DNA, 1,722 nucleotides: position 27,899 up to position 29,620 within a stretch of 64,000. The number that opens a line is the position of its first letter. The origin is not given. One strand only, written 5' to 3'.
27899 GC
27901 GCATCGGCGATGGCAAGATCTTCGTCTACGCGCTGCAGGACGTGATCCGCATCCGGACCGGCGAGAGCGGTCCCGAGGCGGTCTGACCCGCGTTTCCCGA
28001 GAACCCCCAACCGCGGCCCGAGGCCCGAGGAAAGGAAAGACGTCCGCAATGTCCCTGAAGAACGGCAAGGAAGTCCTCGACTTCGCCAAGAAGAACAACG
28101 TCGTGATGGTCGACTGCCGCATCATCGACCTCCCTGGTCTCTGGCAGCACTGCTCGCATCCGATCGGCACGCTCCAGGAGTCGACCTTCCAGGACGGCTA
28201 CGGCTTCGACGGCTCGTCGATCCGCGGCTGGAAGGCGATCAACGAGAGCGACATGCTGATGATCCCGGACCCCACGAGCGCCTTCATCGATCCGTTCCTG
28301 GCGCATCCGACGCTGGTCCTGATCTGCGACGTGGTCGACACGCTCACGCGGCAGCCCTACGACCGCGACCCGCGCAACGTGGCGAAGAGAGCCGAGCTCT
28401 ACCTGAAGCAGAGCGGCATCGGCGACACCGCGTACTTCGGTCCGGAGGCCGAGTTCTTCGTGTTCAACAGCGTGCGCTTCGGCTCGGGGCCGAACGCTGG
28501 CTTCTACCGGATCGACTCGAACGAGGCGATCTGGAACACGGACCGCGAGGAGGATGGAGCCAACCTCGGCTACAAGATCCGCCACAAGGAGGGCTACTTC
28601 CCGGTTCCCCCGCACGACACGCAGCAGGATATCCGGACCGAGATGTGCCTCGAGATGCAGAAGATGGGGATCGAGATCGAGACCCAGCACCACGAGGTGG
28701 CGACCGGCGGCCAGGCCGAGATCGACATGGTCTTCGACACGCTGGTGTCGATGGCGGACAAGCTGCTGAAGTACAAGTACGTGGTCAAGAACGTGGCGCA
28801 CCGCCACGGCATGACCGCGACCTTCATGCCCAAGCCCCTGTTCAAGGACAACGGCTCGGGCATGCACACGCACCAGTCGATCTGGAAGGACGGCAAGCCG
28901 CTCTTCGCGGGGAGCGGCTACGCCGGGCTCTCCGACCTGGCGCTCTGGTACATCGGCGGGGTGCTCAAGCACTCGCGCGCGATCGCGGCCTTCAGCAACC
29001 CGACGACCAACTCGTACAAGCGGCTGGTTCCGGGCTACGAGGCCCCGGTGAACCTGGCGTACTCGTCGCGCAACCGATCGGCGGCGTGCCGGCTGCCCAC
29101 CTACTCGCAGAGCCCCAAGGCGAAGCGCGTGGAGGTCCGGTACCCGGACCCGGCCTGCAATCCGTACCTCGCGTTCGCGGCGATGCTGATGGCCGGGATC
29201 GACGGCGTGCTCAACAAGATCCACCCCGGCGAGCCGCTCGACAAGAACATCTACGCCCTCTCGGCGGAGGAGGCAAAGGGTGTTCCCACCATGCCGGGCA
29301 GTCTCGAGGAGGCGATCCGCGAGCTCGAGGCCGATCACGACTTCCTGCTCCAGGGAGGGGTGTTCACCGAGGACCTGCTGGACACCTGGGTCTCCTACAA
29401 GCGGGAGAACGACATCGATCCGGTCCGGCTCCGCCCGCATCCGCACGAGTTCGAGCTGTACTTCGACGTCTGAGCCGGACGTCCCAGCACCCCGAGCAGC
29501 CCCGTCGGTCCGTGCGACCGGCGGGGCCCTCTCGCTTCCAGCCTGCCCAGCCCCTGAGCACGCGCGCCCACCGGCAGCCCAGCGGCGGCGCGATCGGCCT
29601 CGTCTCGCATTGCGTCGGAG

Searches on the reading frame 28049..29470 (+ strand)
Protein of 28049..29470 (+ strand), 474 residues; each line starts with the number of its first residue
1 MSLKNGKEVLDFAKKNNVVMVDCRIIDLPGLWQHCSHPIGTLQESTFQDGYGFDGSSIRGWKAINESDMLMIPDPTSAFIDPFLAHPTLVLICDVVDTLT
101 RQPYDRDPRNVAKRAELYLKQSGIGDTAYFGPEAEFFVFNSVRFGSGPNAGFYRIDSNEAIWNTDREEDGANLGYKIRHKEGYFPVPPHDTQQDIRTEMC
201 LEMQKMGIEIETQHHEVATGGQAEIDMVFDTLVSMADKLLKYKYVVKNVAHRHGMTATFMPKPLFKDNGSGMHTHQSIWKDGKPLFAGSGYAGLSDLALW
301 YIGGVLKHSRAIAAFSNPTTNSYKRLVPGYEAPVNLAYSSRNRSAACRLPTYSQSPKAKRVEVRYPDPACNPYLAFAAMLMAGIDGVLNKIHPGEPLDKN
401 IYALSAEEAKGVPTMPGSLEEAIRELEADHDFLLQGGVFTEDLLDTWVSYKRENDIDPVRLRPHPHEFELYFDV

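Call 60: search_protein_families(library=pfam, proteins=[window:28049-29470:+], max_evalue=0.01)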
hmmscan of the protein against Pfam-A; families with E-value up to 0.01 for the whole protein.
seq(474 aa): 2 families
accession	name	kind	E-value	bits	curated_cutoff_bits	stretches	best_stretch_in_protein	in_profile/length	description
PF00120.29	Gln-synt_C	-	5.2e-138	460.2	24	1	106-471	2-344/344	Glutamine synthetase, catalytic domain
PF03951.24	Gln-synt_N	-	3.3e-28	97.5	33.4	1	17-97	1-81/82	Glutamine synthetase, beta-Grasp domain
